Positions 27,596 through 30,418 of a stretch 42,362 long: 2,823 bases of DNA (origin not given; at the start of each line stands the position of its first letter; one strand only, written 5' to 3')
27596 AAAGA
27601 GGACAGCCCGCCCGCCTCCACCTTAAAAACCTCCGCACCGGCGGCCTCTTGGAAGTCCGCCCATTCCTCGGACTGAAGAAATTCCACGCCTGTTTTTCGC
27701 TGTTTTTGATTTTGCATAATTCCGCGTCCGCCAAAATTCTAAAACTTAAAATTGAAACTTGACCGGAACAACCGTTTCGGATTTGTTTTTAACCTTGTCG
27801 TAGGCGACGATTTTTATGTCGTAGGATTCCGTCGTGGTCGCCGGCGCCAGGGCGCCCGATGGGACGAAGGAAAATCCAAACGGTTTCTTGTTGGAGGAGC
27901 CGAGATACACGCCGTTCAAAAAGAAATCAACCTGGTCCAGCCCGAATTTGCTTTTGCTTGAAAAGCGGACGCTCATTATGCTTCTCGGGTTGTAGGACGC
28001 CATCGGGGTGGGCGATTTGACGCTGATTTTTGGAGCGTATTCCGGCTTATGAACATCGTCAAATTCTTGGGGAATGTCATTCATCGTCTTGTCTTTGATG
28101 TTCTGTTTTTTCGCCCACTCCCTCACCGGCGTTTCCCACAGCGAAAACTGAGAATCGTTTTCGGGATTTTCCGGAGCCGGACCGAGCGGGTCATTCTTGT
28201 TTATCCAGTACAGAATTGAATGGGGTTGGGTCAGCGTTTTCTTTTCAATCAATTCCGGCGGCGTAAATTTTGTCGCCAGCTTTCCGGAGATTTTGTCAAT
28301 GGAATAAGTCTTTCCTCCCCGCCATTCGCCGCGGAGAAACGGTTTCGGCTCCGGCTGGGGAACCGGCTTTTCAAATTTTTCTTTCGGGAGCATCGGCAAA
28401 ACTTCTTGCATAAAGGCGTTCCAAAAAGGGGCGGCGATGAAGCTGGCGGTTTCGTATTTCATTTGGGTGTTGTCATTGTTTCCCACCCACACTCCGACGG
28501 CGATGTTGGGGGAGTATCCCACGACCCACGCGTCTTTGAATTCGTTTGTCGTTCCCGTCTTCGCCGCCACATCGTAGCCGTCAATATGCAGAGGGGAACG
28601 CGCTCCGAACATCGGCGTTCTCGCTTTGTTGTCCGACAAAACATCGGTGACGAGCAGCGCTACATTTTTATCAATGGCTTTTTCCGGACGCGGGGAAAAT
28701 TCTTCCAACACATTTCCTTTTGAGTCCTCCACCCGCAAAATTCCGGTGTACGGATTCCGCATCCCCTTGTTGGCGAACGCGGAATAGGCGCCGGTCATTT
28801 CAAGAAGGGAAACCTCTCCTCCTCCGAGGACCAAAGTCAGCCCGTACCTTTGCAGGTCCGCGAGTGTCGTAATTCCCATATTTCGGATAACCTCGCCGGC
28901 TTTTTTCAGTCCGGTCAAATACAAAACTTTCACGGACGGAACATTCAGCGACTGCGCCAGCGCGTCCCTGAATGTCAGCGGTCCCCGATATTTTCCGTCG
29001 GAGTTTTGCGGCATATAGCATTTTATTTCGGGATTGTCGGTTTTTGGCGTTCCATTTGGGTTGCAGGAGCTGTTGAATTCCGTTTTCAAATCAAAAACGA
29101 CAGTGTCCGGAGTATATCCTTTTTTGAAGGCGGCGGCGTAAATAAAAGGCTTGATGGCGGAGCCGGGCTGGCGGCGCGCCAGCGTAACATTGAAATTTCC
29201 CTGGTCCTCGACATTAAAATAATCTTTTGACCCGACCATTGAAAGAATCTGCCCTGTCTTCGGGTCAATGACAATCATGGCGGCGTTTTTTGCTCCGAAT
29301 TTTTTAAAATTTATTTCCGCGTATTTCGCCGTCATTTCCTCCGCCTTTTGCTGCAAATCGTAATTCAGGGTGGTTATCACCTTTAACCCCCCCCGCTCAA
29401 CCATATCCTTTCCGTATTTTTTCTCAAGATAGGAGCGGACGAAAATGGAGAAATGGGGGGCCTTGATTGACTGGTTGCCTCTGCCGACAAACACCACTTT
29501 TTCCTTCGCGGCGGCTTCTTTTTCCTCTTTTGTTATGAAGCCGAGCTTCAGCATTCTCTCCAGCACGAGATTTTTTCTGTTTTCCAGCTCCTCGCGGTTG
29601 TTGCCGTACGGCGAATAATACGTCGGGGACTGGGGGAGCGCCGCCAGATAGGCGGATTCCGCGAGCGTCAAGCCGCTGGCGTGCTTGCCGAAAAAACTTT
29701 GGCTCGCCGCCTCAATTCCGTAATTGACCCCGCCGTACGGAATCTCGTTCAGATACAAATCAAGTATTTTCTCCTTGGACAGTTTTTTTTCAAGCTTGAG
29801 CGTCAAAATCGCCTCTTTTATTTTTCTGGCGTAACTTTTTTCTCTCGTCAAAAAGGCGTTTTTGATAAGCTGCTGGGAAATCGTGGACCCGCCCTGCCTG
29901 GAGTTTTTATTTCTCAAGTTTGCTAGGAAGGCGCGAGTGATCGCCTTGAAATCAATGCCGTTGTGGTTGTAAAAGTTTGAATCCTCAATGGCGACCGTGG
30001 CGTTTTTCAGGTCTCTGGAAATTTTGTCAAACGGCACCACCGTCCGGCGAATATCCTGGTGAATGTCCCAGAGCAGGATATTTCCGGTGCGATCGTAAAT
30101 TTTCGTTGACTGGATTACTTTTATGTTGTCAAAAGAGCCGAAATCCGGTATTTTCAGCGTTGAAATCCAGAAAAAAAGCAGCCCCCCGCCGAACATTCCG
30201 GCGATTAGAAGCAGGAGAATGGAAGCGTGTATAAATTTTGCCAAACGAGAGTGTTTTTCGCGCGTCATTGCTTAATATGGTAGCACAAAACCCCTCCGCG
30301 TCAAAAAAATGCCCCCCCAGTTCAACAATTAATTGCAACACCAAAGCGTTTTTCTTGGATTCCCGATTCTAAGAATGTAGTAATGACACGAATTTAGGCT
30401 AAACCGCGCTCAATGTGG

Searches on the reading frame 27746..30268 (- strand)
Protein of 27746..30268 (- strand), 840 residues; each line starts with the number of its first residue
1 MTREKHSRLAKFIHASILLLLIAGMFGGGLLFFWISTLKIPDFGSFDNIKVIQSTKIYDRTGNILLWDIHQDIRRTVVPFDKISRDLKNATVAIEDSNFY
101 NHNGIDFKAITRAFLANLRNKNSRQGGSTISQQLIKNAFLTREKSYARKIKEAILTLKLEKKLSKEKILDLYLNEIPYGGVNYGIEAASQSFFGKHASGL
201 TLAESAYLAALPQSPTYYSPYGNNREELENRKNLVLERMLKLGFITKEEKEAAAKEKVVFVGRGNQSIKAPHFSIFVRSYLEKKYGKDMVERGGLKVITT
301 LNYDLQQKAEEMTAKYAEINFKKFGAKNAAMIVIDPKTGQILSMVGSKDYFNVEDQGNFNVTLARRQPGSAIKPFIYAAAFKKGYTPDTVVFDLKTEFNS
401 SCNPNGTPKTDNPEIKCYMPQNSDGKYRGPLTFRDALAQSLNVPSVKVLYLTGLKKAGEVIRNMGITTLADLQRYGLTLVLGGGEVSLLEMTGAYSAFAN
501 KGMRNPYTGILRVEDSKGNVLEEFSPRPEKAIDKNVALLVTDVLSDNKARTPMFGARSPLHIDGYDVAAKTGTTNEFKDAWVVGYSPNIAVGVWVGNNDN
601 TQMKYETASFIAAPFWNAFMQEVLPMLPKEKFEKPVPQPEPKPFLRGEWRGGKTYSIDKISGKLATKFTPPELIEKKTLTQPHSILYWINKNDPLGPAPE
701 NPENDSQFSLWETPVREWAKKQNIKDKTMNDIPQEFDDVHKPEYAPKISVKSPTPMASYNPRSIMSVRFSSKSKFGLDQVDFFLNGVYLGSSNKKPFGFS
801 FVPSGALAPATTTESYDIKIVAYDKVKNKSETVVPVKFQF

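Call 7: search_protein_families(library=pfam, proteins=[window:27746-30268:-], max_evalue=0.01)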
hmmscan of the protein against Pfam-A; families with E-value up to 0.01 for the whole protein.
window:27746-30268:- (840 aa): 3 families
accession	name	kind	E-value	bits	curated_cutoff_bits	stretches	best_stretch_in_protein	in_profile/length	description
PF00912.28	Transgly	-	5.7e-64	215.2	27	1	70-239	9-177/178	Transglycosylase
PF00905.27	Transpeptidase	-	1e-26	94.3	22.1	1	330-620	2-298/299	Penicillin binding protein transpeptidase domain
PF17957.7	Big_7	-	1.3e-05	26.2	24.1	1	746-810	1-64/70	Bacterial Ig domain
